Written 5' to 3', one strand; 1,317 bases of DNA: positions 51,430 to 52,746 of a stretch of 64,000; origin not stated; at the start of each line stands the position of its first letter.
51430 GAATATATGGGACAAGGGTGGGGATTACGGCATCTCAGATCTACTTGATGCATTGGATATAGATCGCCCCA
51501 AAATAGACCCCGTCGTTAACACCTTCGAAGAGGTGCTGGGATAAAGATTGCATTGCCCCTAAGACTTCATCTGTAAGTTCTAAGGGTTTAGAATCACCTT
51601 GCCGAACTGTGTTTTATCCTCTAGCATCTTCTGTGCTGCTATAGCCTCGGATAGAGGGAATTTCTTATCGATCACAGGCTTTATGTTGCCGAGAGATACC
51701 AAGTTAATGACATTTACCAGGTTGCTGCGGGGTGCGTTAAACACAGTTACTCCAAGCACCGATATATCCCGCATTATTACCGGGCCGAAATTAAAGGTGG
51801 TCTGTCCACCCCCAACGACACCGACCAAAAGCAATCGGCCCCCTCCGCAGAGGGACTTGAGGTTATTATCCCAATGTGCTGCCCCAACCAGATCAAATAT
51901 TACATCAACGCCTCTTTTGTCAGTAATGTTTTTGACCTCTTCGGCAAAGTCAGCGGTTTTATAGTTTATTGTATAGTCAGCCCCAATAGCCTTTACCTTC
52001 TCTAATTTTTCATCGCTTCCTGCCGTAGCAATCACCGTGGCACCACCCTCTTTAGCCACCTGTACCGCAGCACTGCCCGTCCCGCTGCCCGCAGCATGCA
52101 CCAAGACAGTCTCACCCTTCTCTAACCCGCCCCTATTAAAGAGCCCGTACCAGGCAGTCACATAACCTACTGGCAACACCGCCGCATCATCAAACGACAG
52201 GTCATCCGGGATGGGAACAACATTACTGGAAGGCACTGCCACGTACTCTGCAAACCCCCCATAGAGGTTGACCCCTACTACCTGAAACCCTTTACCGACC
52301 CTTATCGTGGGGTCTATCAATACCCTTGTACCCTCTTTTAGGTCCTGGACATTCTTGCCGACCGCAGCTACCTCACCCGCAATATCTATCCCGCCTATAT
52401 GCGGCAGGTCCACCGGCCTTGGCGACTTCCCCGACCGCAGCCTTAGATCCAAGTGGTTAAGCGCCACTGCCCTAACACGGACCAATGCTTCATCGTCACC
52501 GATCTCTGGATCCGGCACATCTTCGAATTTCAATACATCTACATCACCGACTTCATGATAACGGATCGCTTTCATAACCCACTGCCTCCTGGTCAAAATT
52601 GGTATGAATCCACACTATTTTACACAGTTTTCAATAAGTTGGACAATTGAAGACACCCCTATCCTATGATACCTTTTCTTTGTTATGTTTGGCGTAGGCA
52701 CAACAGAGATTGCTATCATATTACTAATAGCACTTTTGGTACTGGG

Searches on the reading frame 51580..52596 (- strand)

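Call 70: search_protein_families(library=pfam, proteins=[window:51580-52596:-], max_evalue=0.001)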
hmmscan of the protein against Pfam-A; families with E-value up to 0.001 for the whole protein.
window:51580-52596:- (338 aa): 3 families
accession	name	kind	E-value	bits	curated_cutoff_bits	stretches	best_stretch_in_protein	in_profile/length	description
PF00107.32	ADH_zinc_N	-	6.2e-32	110.7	31.8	1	172-299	1-126/129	Zinc-binding dehydrogenase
PF08240.17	ADH_N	-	2.7e-22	79.4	23.5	1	33-131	1-104/104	Alcohol dehydrogenase GroES-like domain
PF13602.12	ADH_zinc_N_2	-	1.1e-20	75.3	27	1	204-336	1-134/134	Zinc-binding dehydrogenase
